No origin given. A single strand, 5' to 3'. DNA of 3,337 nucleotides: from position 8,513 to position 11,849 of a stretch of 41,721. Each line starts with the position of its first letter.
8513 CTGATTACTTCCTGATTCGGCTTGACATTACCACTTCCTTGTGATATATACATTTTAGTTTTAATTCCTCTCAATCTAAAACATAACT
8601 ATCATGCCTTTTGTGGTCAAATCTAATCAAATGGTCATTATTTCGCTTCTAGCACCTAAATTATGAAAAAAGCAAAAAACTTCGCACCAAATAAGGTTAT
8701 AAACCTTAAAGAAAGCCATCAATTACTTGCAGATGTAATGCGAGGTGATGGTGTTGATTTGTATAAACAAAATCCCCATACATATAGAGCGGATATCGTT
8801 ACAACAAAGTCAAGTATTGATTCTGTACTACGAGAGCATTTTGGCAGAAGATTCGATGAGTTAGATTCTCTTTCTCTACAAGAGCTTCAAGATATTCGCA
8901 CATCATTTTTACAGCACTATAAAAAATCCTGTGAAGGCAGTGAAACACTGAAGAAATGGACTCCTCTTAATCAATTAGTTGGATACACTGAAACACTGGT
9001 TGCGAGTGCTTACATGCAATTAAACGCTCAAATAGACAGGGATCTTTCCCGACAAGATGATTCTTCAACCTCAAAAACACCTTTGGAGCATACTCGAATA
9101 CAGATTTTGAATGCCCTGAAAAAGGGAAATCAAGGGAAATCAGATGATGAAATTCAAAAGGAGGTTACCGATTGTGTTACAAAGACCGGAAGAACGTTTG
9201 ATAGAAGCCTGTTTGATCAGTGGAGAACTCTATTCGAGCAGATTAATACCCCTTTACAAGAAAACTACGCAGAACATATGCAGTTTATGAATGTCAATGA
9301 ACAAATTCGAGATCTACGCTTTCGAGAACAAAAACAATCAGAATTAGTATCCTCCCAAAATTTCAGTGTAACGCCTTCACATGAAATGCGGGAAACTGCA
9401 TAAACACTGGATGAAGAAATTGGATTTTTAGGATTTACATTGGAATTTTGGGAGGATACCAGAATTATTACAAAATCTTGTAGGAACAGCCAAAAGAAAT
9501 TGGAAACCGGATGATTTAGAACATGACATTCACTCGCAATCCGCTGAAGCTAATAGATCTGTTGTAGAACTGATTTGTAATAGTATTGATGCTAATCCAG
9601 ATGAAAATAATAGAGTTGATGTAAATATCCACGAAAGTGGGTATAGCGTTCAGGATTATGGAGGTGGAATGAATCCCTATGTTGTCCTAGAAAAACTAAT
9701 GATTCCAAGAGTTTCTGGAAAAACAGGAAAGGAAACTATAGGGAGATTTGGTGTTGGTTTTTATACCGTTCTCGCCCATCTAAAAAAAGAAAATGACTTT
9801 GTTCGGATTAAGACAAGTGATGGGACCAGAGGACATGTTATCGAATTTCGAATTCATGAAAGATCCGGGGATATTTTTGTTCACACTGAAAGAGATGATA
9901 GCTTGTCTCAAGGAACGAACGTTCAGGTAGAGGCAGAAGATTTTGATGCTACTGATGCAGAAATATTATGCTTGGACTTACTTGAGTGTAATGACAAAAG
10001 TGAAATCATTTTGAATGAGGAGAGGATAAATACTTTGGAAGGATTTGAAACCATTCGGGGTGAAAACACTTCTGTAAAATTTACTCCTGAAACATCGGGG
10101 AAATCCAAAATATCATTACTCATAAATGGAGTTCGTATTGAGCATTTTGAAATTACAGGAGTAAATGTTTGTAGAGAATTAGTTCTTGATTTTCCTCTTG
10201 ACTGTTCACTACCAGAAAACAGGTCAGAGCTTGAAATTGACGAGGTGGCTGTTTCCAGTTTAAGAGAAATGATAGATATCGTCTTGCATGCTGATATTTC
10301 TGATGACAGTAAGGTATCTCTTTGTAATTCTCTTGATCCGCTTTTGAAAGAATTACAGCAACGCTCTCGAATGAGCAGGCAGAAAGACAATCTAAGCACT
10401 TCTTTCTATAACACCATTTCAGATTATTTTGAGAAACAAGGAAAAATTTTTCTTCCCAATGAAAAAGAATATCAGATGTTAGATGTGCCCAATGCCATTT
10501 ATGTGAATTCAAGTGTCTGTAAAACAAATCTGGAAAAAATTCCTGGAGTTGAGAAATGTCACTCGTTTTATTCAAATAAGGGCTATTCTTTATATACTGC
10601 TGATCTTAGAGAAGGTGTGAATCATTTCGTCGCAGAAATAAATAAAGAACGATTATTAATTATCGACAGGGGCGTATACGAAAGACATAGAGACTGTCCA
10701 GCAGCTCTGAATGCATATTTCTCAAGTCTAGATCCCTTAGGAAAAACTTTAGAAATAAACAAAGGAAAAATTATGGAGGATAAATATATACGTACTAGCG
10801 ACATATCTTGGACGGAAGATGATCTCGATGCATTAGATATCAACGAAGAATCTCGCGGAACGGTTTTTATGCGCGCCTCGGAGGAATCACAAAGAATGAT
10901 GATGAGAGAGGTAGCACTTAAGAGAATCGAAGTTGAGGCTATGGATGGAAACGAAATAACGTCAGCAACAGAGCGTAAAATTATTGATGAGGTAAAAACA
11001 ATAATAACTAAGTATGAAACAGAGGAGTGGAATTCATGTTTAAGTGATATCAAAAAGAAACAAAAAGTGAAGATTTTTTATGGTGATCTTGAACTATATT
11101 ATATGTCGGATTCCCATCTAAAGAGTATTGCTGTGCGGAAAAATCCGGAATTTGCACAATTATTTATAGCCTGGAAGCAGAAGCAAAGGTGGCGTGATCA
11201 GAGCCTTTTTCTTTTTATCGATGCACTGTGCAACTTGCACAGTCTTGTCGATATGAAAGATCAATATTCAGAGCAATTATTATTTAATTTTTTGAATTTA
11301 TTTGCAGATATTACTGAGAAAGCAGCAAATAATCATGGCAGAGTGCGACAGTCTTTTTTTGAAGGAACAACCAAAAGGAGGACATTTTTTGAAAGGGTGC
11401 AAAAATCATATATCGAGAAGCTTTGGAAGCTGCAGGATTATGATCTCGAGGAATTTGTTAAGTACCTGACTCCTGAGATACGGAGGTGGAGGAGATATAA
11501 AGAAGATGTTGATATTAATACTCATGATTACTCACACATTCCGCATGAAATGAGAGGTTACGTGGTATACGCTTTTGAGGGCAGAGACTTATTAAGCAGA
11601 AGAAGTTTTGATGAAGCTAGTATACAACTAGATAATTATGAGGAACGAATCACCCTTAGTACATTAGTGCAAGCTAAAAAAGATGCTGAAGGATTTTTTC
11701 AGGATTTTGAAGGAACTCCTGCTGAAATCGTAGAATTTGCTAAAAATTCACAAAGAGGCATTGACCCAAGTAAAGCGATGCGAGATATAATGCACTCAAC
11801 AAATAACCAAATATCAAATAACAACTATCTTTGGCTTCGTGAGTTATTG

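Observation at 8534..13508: Giant protein with two Hsp90/sacsin-like GHKL ATPase modules plus a small ORFan partner: candidate uncharacterised two-gene module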

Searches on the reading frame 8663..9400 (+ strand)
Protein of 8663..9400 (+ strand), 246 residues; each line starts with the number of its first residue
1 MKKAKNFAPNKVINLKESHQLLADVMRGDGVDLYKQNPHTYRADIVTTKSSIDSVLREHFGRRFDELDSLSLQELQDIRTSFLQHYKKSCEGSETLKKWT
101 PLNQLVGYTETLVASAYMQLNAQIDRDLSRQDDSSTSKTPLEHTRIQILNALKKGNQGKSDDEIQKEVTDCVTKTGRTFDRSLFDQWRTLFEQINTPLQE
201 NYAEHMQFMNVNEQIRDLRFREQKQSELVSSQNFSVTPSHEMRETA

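Call 5: search_protein_families(library=pfam, proteins=[window:8663-9400:+], max_evalue=1)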
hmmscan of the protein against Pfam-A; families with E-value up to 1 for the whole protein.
window:8663-9400:+ (246 aa): 1 family
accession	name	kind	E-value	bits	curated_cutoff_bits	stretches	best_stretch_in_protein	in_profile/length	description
PF20465.4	MmeI_hel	-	0.28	12.4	27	1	166-214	26-73/75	MmeI, helicase spacer domain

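Call 6: search_protein_families(library=ncbifam, proteins=[window:8663-9400:+], max_evalue=1)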
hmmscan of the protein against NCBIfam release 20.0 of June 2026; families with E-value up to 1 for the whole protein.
window:8663-9400:+ (246 aa): 0 families

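Call 62: search_protein_representatives(protein=window:8663-9346:+)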
Query: 228 residues. Proteins with E-value up to 0.001 (for the whole library): 9; up to 1e-10: 8; up to 1e-30: 8. The best 9 are listed.
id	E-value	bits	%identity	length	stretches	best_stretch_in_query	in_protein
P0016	1.5e-146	502.1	100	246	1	1-228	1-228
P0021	2.6e-58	213.8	52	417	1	11-227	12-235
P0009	1.8e-56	207.8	50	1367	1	3-227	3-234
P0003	1.4e-54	201.6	52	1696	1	14-226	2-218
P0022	3.0e-54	200.5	46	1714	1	11-227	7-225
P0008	1.8e-48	181.6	45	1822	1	11-228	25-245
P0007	2.3e-46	174.8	45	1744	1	2-228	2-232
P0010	1.2e-37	146.3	47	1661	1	14-226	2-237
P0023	6.5e-05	39.4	49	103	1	52-104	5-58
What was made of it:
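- It is always fused to them (call 62).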

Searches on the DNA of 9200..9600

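Call 28: search_rna_families(source=window, start=9200, end=9600, threshold=evalue, max_evalue=10)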
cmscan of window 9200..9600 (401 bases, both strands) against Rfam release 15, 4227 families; matches with E-value up to 10: 8.
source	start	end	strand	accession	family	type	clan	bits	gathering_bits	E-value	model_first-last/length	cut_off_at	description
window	9347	9459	+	RF04213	MIR7807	Gene; miRNA;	-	24.7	90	0.0086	1-134/134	no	MIR7807 microRNA precursor family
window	9344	9464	+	RF03621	MIR4245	Gene; miRNA;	-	22.4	74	0.14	1-128/128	no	MIR4245 microRNA precursor family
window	9342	9466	-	RF04134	MIR7504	Gene; miRNA;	-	22.3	83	0.15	1-124/124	no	MIR7504 microRNA precursor family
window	9342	9466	+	RF04134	MIR7504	Gene; miRNA;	-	19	83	1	1-124/124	no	MIR7504 microRNA precursor family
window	9488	9507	+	RF01371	CRISPR-DR58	Gene; CRISPR;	-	15.2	38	4.1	1-37/37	no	CRISPR RNA direct repeat element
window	9345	9459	-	RF04127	MIR8007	Gene; miRNA;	-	14.1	195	3.2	1-226/226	no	MIR8007 microRNA precursor family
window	9348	9458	+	RF04207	MIR5048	Gene; miRNA;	-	12.1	160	1.3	1-356/356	no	MIR5048 microRNA precursor family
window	9352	9418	-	RF02147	MEG8_3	Gene; lncRNA;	-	11.1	40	2.7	1-66/66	no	Maternally expressed 8 exon 3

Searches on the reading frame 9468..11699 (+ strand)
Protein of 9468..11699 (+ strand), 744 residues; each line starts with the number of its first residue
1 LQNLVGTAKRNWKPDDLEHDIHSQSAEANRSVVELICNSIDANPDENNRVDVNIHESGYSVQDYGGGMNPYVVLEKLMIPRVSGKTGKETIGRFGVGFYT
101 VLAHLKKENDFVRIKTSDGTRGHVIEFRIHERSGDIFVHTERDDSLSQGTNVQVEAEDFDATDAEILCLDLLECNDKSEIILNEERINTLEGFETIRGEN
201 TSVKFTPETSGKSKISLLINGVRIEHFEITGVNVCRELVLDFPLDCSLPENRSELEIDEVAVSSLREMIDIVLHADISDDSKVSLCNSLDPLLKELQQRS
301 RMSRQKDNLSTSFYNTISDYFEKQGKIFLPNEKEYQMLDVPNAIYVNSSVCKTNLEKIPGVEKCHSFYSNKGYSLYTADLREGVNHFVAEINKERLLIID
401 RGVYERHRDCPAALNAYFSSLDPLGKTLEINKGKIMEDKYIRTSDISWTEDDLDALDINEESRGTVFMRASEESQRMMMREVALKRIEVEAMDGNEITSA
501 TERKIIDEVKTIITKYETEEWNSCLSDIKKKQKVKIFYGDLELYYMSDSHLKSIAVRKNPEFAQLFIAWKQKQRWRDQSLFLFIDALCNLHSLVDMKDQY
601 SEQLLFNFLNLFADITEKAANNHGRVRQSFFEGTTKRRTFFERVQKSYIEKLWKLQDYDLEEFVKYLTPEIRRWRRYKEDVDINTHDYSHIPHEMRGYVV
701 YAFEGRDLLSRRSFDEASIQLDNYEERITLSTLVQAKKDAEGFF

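Call 52: predict_structure(alignment_id=A4)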
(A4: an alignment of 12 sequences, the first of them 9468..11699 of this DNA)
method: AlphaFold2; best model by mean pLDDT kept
length: 744 residues; sequences in the alignment: 12
mean_pLDDT: 69.1   pTM: 0.50
mean pLDDT of the five models: 69.1, 66.6, 63.6, 63.4, 62.2
residues with pLDDT >= 90: 95; 70-90: 303; 50-70: 184; < 50: 162
segments of 3 or more residues with pLDDT < 50: 1-26, 78-97, 421-429, 438-465, 541-555, 618-633, 677-685, 706-728, 736-744
pLDDT, mean of each block of 10 residues (from residue 1): 30 33 49 84 75 93 84 57 40 46 82 90 88 76 91 89 89 88 89 89 91 89 86 89 76 76 90 90 90 81 62 82 79 84 76 72 80 85 83 83 85 80 45 64 29 36 49 66 75 74 86 78 81 73 45 49 63 55 60 59 68 58 39 54 63 57 68 53 53 65 55 43 44 47 35
secondary structure, 60 per line:
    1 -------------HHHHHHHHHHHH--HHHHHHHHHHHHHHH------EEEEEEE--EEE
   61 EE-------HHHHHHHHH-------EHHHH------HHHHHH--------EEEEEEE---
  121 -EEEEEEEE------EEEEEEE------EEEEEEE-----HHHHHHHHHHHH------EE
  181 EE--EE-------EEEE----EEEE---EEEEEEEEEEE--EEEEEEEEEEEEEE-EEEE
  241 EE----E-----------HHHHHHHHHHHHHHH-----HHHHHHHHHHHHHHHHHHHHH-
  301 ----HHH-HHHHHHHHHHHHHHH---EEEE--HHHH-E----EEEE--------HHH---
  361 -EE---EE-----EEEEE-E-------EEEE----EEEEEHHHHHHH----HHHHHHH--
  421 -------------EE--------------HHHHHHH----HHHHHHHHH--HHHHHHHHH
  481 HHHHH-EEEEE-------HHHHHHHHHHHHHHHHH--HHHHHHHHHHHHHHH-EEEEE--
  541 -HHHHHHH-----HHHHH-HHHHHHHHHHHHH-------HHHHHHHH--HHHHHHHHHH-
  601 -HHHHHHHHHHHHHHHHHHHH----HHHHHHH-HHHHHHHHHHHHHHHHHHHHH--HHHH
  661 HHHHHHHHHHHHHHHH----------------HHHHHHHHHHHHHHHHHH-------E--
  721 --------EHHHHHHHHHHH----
elements in order (helices of 4 or more, strands of 3 or more residues): H14-25 H28-42 E49-55 E58-62 H70-78 H87-90 H97-102 E111-117 E122-129 E136-142 E149-155 H161-172 E179-182 E194-197 E202-205 E209-219 E222-235 E237-242 H259-273 H279-299 H309-323 E327-330 H333-336 E343-346 E374-378 E388-391 E396-400 H401-407 H412-418 H450-456 H461-469 H472-485 E487-491 H499-515 H518-532 E534-538 H542-548 H554-558 H560-572 H580-587 H590-599 H602-621 H626-632 H634-654 H657-676 H693-710 H730-740

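Call 56: fold_search(model_id=the predicted structure, library=pdb)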
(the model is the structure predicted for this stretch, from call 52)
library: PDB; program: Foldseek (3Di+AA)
matches with E <= 10: 643; with E <= 0.001: 339
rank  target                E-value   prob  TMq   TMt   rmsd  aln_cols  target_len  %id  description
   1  5uls_B                2.6e-11  1.00  0.25  0.28  10.3       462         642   15  Structure of GRP94 in the active conformation (released 2017-09-27)
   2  6d14_A                2.9e-11  1.00  0.28  0.34   7.5       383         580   17  Zebrafish TRAP1 bound to AMPPNP and calcium in the asymmetric closed state (released 2018-04-25)
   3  7exp_A                3.7e-11  1.00  0.28  0.35   8.7       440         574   15  Crystal structure of zebrafish TRAP1 with AMPPNP and MitoQ (released 2022-01-05)
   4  4ipe_A                4.2e-11  1.00  0.27  0.33   7.4       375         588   16  Crystal structure of mitochondrial Hsp90 (TRAP1) with AMPPNP (released 2014-01-22)
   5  4iyn_A                5.1e-11  1.00  0.29  0.34  11.3       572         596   13  Structure of mitochondrial Hsp90 (TRAP1) with ADP-ALF4- (released 2014-01-22)
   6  5tth_A                6.0e-11  1.00  0.28  0.30  21.5       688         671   13  Heterodimeric SpyCatcher/SpyTag-fused zebrafish TRAP1 in ATP/ADP-hybrid state (released 2017-08-23)
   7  5tvu_A                6.6e-11  1.00  0.27  0.33   7.7       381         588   16  Crystal structure of mitochondrial Hsp90 (TRAP1) with ATP in absence of Mg (released 2018-03-14)
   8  5tvw_A                8.0e-11  1.00  0.27  0.34   7.7       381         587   16  Crystal structure of mitochondrial Hsp90 (TRAP1) with ATP in absence of Mg, hemi-hydrolyzed (released 2018-03-14)
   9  5hph_B                9.2e-11  1.00  0.27  0.38   9.1       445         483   15  Structure of TRAP1 fragment (released 2016-08-10)
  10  4j0b_A                9.2e-11  1.00  0.27  0.33  20.9       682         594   13  Structure of mitochondrial Hsp90 (TRAP1) with ADP-BeF3 (released 2014-01-22)
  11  5hph_A                9.7e-11  1.00  0.28  0.40   7.2       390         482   15  Structure of TRAP1 fragment (released 2016-08-10)
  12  5tvw_B                9.7e-11  1.00  0.27  0.32  11.4       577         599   14  Crystal structure of mitochondrial Hsp90 (TRAP1) with ATP in absence of Mg, hemi-hydrolyzed (released 2018-03-14)
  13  4z1i_D                1.2e-10  1.00  0.28  0.42   7.6       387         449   17  Crystal structure of human Trap1 with AMPPNP (released 2015-04-29)
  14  4ivg                  1.3e-10  1.00  0.28  0.41   7.1       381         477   16  Crystal structure of mitochondrial Hsp90 (TRAP1) NTD-Middle domain dimer with AMPPNP (released 2014-01-22)
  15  8h77_A                2.7e-10  1.00  0.26  0.29  12.5       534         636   14  Hsp90-AhR-p23-XAP2 complex (released 2023-01-04)
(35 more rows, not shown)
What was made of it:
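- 9510..10532 (+): Hsp90-like unit 1 (residues 243-583): a GHKL N-domain (motif I 9567-9593, II 9651-9671, III 9738-9770) followed by a beta-rich middle-like domain with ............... (from 10188). The AlphaFold model (pLDDT about 85-90 over this part, call 52) matches TRAP1/GRP94 N+M, Foldseek E 3e-11 (call 56).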
